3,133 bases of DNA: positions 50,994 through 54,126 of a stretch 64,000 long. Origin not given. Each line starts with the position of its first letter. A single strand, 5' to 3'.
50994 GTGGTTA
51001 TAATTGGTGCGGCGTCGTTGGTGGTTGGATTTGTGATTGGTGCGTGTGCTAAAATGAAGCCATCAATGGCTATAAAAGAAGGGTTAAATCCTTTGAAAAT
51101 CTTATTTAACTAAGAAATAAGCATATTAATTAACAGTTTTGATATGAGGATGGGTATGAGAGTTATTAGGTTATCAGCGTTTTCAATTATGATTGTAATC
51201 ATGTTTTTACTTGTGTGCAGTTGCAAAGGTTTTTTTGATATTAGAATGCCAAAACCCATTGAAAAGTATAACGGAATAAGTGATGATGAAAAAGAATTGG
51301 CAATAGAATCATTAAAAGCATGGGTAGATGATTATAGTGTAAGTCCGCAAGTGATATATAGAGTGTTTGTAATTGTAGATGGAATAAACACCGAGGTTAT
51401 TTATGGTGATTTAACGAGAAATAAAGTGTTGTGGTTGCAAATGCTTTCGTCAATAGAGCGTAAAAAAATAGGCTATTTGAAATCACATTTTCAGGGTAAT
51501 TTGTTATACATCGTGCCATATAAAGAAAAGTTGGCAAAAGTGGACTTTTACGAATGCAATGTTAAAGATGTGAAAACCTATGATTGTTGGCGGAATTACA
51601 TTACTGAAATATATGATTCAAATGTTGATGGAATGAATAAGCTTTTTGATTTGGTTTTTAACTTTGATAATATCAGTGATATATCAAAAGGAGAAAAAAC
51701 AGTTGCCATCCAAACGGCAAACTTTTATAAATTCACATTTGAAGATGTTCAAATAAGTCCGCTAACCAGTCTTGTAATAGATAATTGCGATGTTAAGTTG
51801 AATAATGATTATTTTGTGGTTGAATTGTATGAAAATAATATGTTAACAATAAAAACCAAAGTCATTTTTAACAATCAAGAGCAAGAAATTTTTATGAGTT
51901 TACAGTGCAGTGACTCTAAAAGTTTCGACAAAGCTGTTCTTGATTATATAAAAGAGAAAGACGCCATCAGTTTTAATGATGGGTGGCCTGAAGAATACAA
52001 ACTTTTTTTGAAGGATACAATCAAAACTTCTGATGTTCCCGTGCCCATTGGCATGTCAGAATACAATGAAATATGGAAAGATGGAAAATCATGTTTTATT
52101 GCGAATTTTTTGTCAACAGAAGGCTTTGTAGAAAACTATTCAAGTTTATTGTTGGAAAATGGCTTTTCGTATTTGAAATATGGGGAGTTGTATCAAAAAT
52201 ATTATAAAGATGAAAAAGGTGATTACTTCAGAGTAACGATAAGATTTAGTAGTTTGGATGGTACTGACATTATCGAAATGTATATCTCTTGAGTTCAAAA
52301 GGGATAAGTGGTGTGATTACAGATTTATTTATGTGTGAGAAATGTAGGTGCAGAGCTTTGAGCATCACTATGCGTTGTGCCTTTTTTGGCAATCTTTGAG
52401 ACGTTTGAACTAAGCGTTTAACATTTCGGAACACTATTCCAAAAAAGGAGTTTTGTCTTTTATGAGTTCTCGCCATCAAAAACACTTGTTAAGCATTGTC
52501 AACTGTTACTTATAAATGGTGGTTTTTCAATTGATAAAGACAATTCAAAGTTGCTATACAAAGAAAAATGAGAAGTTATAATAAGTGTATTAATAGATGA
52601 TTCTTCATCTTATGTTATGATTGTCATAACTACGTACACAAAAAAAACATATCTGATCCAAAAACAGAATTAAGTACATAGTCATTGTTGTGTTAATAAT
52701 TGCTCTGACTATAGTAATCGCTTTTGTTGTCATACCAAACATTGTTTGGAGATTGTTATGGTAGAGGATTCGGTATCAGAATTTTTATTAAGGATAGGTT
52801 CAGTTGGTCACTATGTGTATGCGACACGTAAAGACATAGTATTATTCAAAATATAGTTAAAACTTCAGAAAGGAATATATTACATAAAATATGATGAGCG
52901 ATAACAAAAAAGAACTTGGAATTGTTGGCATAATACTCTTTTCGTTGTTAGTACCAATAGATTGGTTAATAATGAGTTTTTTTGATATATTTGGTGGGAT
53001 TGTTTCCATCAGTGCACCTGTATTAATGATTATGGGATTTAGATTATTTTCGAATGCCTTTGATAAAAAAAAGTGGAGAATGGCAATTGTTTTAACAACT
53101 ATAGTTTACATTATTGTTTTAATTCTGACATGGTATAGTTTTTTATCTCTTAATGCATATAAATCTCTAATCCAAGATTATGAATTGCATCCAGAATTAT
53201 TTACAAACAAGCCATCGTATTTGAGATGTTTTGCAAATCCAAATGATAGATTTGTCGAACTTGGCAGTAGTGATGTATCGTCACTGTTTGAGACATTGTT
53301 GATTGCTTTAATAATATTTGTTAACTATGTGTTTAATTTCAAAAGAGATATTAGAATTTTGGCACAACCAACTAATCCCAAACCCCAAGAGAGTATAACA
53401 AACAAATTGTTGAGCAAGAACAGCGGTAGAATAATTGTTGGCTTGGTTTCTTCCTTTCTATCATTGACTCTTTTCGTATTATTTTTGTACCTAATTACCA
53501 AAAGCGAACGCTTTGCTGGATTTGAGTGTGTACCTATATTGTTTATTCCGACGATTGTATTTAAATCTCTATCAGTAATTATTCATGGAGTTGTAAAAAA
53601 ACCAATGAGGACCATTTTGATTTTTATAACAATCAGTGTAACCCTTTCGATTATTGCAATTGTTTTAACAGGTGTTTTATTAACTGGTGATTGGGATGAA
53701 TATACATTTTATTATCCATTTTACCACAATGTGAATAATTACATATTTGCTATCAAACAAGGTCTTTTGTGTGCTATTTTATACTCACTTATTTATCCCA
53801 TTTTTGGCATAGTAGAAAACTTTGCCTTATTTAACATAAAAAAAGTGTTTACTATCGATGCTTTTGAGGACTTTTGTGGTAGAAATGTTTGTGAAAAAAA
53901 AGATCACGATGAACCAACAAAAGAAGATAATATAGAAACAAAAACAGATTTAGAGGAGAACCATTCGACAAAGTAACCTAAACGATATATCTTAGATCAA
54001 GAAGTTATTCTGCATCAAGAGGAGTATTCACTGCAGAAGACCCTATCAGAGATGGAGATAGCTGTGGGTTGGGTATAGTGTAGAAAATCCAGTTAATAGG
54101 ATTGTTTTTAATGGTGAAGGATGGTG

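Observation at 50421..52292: Unassignable Rhs C-terminal toxin domain with its own TM helix, paired with an exported immunity candidate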

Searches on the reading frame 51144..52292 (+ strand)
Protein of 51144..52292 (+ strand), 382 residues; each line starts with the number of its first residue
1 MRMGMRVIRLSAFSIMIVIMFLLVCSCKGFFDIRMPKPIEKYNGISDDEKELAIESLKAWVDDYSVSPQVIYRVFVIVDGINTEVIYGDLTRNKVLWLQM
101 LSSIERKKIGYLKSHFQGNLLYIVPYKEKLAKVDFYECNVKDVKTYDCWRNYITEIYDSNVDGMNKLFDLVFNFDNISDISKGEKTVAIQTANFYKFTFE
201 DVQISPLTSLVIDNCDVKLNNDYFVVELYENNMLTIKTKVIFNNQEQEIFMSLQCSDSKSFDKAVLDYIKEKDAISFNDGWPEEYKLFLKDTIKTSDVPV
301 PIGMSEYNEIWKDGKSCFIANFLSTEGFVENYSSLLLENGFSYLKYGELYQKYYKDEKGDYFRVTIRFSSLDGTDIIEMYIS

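Call 3: search_protein_families(library=pfam, proteins=[window:51144-52292:+], max_evalue=1)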
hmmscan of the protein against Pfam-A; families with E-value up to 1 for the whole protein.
window:51144-52292:+ (382 aa): 2 families
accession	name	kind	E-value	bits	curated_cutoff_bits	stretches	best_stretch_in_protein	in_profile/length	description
PF22273.1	DUF6956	-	0.0014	19.1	27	1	33-68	10-45/80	Domain of unknown function (DUF6956)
PF06030.18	WxLIP_PGBD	-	0.018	15.5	27.3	1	216-274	11-68/121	WxL Interacting Protein, peptidoglycan binding domain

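Call 4: search_protein_families(library=ncbifam, proteins=[window:51144-52292:+], max_evalue=1)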
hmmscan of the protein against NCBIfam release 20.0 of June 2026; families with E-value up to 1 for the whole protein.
window:51144-52292:+ (382 aa): 1 family
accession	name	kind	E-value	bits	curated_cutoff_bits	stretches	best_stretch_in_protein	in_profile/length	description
NF005264.0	PRK06769.1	equivalog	0.0079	16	217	1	170-247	46-121/175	HAD-IIIA family hydrolase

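Call 6: find_homologous_proteins(query=window:51144-52292:+, max_evalue=0.01)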
Query window:51144-52292:+ (382 aa): 8 proteins with E <= 0.01 among 1816 candidates.
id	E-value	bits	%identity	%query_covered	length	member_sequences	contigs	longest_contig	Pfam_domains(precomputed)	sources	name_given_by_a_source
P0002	2.5e-249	845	100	99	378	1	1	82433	-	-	-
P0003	5.2e-173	593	71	98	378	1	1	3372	-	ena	-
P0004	1.2e-172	592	71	98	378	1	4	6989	-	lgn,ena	-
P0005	3.8e-172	591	71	98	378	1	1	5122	-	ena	-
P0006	5.9e-172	590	70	98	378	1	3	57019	-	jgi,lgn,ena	-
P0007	9.3e-172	589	70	98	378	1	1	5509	-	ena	-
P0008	1.7e-171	588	70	98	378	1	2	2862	-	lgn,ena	-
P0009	2.0e-122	427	72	68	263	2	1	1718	-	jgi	jgi:hypothetical protein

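Call 7: find_encoding_contigs(protein=P0006, flank=10000, max_places=5)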
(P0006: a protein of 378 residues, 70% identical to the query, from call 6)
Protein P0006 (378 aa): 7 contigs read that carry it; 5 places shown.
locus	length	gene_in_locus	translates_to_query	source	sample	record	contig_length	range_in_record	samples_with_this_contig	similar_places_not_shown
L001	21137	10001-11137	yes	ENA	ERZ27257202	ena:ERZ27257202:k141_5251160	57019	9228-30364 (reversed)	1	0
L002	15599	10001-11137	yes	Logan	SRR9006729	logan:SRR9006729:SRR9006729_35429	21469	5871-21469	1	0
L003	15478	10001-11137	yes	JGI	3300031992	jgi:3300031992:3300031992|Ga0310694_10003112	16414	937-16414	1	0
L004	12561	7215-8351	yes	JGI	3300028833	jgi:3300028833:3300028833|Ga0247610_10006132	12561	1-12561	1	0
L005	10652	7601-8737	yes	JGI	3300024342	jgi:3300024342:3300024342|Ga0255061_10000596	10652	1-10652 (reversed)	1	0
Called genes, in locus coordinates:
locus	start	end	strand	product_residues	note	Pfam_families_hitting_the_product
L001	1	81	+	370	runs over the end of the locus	PF03600:CitMHS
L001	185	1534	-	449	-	PF14501:HATPase_c_5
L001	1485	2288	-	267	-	PF00072:Response_reg, PF04397:LytTR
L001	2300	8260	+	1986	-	PF05593:RHS_repeat, PF25023:TEN_YD-shell, PF05593:RHS_repeat (weak), PF25023:TEN_YD-shell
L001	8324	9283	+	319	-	-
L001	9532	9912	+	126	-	PF15571:Imm44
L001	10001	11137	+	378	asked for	-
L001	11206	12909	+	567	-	-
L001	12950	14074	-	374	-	-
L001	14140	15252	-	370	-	PF00392:GntR, PF00155:Aminotran_1_2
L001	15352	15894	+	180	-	PF07155:ECF-ribofla_trS, PF12822:ECF_trnsprt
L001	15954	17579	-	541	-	PF07690:MFS_1 (weak), PF13347:MFS_2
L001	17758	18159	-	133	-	PF00380:Ribosomal_S9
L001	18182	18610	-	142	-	PF00572:Ribosomal_L13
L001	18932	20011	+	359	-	PF03462:PCRF, PF00472:RF-1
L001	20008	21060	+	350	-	PF01300:Sua5_yciO_yrdC, PF03481:Sua5_C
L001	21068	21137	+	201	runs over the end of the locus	PF01121:CoaE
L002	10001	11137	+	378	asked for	-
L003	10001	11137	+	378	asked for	-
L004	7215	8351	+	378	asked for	-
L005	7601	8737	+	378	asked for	-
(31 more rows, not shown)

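Call 8: find_encoding_contigs(protein=P0004, flank=10000, max_places=5)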
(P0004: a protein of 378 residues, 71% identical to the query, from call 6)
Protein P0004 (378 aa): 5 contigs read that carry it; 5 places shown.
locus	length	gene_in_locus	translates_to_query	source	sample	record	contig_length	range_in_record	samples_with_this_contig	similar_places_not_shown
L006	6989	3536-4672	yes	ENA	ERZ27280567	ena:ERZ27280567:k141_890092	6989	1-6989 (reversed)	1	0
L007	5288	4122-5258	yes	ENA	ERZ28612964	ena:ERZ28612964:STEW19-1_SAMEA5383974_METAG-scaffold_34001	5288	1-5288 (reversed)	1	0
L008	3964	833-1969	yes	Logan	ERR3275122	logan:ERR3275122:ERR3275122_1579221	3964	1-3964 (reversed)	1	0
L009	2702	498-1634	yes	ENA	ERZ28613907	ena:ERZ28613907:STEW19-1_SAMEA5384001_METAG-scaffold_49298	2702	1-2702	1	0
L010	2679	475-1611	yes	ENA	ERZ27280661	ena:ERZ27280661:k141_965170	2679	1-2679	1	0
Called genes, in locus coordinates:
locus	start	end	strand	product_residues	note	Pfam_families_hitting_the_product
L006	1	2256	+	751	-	?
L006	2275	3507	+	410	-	-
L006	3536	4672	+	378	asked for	-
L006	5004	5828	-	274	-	PF01869:BcrAD_BadFG, PF03630:Fumble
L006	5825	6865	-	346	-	PF01820:Dala_Dala_lig_N, PF01071:GARS_A (weak), PF02655:ATP-grasp_3 (weak), PF02786:CPSase_L_D2, PF07478:Dala_Dala_lig_C, PF13535:ATP-grasp_4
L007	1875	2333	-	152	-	-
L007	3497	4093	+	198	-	-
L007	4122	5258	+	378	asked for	-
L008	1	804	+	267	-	?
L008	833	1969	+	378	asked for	-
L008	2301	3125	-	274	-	PF01869:BcrAD_BadFG, PF03630:Fumble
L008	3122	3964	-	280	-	?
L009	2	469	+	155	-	?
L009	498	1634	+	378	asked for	-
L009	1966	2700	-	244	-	?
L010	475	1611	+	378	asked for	-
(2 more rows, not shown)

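Call 25: predict_structure(alignment_id=A2)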
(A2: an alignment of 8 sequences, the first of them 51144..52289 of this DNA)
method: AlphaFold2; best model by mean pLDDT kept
length: 382 residues; sequences in the alignment: 8
mean_pLDDT: 41.1   pTM: 0.35
mean pLDDT of the five models: 41.1, 40.5, 35.3, 33.2, 33.0
residues with pLDDT >= 90: 0; 70-90: 14; 50-70: 85; < 50: 283
segments of 3 or more residues with pLDDT < 50: 1-39, 63-172, 186-191, 201-223, 238-327, 345-348, 370-376
pLDDT, mean of each block of 10 residues (from residue 1): 28 31 24 30 70 65 38 34 32 31 26 30 30 26 31 32 41 61 53 60 35 33 51 48 42 36 28 28 37 39 35 36 42 65 56 63 58 49 52
secondary structure, 60 per line:
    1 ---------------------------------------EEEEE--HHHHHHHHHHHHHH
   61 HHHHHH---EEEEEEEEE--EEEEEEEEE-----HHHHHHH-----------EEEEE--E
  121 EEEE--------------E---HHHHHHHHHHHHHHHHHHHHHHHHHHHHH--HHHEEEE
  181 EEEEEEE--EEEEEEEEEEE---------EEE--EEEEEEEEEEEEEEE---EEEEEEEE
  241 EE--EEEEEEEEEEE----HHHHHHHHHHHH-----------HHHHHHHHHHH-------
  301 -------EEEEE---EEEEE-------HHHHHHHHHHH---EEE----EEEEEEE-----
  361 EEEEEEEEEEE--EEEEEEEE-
elements in order: E40-44 H47-66 E70-78 E81-89 H95-101 E113-117 E120-124 H143-171 E177-187 E190-200 E210-212 E215-229 E233-242 E245-255 H260-271 H283-293 E308-312 E316-320 H328-338 E342-344 E349-355 E361-371 E374-381
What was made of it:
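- The model of the lipoprotein is unusable (pLDDT 41, call 25).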

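Call 34: find_related_loci(query=A3, collection=metagenome_contigs, flank=5000)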
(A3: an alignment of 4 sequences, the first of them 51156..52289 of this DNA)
Query A3 (378 aa) in metagenome_contigs; peptide patterns used: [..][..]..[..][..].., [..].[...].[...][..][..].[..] (x = any residue, [..] = any of these).
194 stretches matched a pattern; 2 encode a relative of the query (tblastn E <= 1e-3); 2 distinct loci.
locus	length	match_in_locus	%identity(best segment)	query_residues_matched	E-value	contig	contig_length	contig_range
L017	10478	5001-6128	70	1-376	4e-180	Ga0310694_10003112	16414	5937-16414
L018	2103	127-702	31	148-337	3e-21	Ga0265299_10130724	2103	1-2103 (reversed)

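Call 35: find_homologous_proteins(query=A3, max_evalue=0.01)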
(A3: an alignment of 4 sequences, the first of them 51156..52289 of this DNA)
Query A3 (4 sequences) (378 aa, profile of the alignment): 10 proteins with E <= 0.01 among 7149 candidates.
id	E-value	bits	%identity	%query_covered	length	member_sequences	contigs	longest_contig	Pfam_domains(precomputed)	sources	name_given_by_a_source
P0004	1.3e-213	727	71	99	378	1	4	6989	-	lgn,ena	-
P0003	6.2e-213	725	71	99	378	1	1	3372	-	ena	-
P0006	1.0e-212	724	70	99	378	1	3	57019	-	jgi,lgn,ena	-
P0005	1.0e-212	724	71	99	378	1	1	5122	-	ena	-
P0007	3.2e-212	722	70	99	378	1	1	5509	-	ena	-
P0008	3.7e-212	722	70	99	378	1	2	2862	-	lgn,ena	-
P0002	5.1e-203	692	100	100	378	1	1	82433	-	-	-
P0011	9.2e-156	537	33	46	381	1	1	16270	-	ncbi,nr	ncbi:MAG: hypothetical protein K6F14_00060 [Clostridiales bacterium]|nr:hypothetical protein [Clostr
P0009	8.9e-148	510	72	69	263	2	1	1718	-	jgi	jgi:hypothetical protein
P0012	4.3e-118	413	30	50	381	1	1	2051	-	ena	-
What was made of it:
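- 51156..52292 (+): LP-A, a 378-aa lipoprotein and the putative cognate immunity protein. The mechanical ORF starts at 51144 and gives 382 aa. The family has only 3 subtypes (calls 6, 35).
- The lipoprotein profile search finds nothing outside these contexts (calls 34, 35).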

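Call 36: find_encoding_contigs(protein=P0012, flank=5000)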
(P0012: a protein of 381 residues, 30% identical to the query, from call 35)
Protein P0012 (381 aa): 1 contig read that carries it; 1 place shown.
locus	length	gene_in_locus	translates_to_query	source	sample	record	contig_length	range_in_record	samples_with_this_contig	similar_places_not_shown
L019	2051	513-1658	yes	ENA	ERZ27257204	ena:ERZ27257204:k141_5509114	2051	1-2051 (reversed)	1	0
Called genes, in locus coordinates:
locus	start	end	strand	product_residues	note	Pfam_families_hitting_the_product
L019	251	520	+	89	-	-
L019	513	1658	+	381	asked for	-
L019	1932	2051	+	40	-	?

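Call 41: search_protein_families(library=pfam, proteins=[L001:7541-8257:+, L001:8324-9280:+, L001:11206-12906:+, L001:9532-9909:+], max_evalue=0.1)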
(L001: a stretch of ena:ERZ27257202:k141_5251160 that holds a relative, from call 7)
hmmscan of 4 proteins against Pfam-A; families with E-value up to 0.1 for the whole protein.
L001:7541-8257:+ (239 aa): 1 family
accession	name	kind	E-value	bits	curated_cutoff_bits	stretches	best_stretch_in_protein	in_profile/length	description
PF10384.14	Scm3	-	0.0075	16.4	24.3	1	57-88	14-47/53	Centromere protein Scm3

L001:8324-9280:+ (319 aa): 0 families

L001:11206-12906:+ (567 aa): 3 families
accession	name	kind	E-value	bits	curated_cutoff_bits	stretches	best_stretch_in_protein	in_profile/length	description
PF13405.12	EF-hand_6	-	0.0098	16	25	1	500-521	6-27/30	EF-hand domain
PF23674.1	RYYR-CCHC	-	0.01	16.2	27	1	202-228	34-56/79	RYYR-CCHC domain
PF00036.39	EF-hand_1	-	0.024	14.6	25.4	1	500-520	6-26/29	EF hand domain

L001:9532-9909:+ (126 aa): 1 family
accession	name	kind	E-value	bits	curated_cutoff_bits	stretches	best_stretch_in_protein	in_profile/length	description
PF15571.11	Imm44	-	1.4e-11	45.1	25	1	14-115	23-124/126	Immunity protein 44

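Call 42: search_solved_structures(query=A3, max_evalue=10)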
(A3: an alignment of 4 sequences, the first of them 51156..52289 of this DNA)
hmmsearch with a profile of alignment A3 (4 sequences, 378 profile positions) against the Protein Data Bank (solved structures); distinct sequences matched with E-value up to 10: 4.
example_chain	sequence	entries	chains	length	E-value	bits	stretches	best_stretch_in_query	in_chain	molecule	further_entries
1xcd_A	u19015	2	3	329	0.11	14.6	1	144-179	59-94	Decorin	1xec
1xku_A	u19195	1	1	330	0.12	14.6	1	144-179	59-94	Decorin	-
2omz_A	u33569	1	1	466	1.2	11.3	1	136-203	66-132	Internalin-A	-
2omv_A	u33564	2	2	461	1.6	10.8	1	136-203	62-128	Internalin-A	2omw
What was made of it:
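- On Known immunity families (Pfam Imm*, SUKH, others): The PDB profile search gave a best E of 0.11 (call 42).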

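Call 52: search_protein_families(library=padloc, proteins=[window:51144-52292:+], max_evalue=0.1)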
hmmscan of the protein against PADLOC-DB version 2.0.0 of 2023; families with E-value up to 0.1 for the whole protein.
window:51144-52292:+ (382 aa): 0 families

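Call 72: fold_search(model_id=the predicted structure, library=pdb)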
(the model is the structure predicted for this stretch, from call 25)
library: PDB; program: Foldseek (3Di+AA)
matches with E <= 10: 1251; with E <= 0.001: 0
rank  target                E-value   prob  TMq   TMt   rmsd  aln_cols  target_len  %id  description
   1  6ph4_B                1.8e-03  0.57  0.12  0.10  22.9       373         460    8  Full length LOV-PAS-HK construct from the LOV-HK sensory protein from Brucella abortus (light-adapted, construct 15-48 (released 2020-12-30)
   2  6pps_A                4.3e-03  0.57  0.11  0.15  21.2       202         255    9  A blue light illuminated LOV-PAS construct from the LOV-HK sensory protein from Brucella abortus (construct 15-273) (released 2020-07-15)
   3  6pps_B                4.6e-03  0.30  0.12  0.14  25.3       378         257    8  A blue light illuminated LOV-PAS construct from the LOV-HK sensory protein from Brucella abortus (construct 15-273) (released 2020-07-15)
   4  9v6e_A                7.4e-03  0.87  0.15  0.06  17.1       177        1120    7  Cryo-EM structure of human full length KICSTOR complex (state 1) (released 2025-11-12)
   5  4xrt_A                7.4e-03  0.63  0.14  0.17  19.3       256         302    8  Crystal structure of the di-domain ARO/CYC StfQ from the steffimycin biosynthetic pathway (released 2015-12-02)
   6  6ph3_C                1.0e-02  0.30  0.12  0.16  24.5       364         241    8  LOV-PAS construct from the LOV-HK sensory protein from Brucella abortus (dark-adapted, construct 15-273) (released 2020-12-30)
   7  6v04                  1.1e-02  0.35  0.12  0.16  18.9       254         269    6  DynU16 crystal structure, a putative protein in the dynemicin biosynthetic locus (released 2020-11-18)
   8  6pps_D                1.2e-02  0.20  0.12  0.14  24.8       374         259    8  A blue light illuminated LOV-PAS construct from the LOV-HK sensory protein from Brucella abortus (construct 15-273) (released 2020-07-15)
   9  1e42_A                1.3e-02  0.54  0.14  0.21  15.7       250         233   12  Beta2-adaptin appendage domain, from clathrin adaptor AP2 (released 2000-08-21)
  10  2iv9_A                1.7e-02  0.30  0.12  0.18  17.1       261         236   11  B2-appendage from AP2 in complex with Eps15 peptide (released 2007-03-13)
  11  8js6_C                1.8e-02  0.23  0.10  0.14  18.9       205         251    7  Dimeric PAS domains of oxygen sensor FixL in complex with cyanide-bound ferric heme (released 2024-06-26)
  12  9v9n_A                1.8e-02  0.15  0.12  0.07  27.8       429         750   10  Cryo-EM structure of KICSTOR CCC complex (state 5) (released 2025-11-12)
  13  2vj0_A                4.4e-02  0.30  0.13  0.19  16.4       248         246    6  Crystal structure of the alpha-adaptin appendage domain, from the AP2 adaptor complex, in complex with an FXDNF peptid (released 2007-12-25)
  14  5tz7_B                4.9e-02  0.11  0.09  0.12  20.3       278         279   10  Crystal Structure of CurK Dehydratase D1169N Inactive Mutant (released 2017-01-11)
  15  4wy9                  5.4e-02  0.18  0.11  0.13  15.0       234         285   11  Crystal structure of the periplasmic sensory domain of the Campylobacter jejuni chemoreceptor Tlp1 (released 2016-03-09)
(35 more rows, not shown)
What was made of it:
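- Tried and rejected: The lipoprotein model is too poor (pLDDT 41), and its Foldseek list is noise (calls 25, 72).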

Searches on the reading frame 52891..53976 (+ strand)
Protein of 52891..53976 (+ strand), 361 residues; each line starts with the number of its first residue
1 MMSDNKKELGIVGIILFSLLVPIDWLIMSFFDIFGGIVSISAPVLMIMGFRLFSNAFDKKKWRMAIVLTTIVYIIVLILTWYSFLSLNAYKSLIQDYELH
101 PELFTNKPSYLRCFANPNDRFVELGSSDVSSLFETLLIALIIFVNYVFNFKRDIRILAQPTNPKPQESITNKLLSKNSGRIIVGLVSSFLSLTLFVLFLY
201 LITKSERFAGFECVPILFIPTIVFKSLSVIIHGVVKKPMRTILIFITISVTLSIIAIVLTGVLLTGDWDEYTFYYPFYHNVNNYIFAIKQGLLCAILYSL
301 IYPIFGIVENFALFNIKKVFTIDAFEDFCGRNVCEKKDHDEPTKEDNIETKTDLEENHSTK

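Call 3: search_protein_families(library=pfam, proteins=[window:52891-53976:+], max_evalue=1)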
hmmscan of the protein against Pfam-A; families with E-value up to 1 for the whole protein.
window:52891-53976:+ (361 aa): 1 family
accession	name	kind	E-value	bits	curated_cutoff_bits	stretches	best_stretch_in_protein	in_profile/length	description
PF05507.16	MAGP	-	0.23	12.2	28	1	292-338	83-127/137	Microfibril-associated glycoprotein (MAGP)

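Call 4: search_protein_families(library=ncbifam, proteins=[window:52891-53976:+], max_evalue=1)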
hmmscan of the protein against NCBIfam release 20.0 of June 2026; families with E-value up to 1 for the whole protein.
window:52891-53976:+ (361 aa): 0 families

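Call 52: search_protein_families(library=padloc, proteins=[window:52891-53976:+], max_evalue=0.1)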
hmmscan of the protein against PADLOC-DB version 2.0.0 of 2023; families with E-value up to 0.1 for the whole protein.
window:52891-53976:+ (361 aa): 0 families
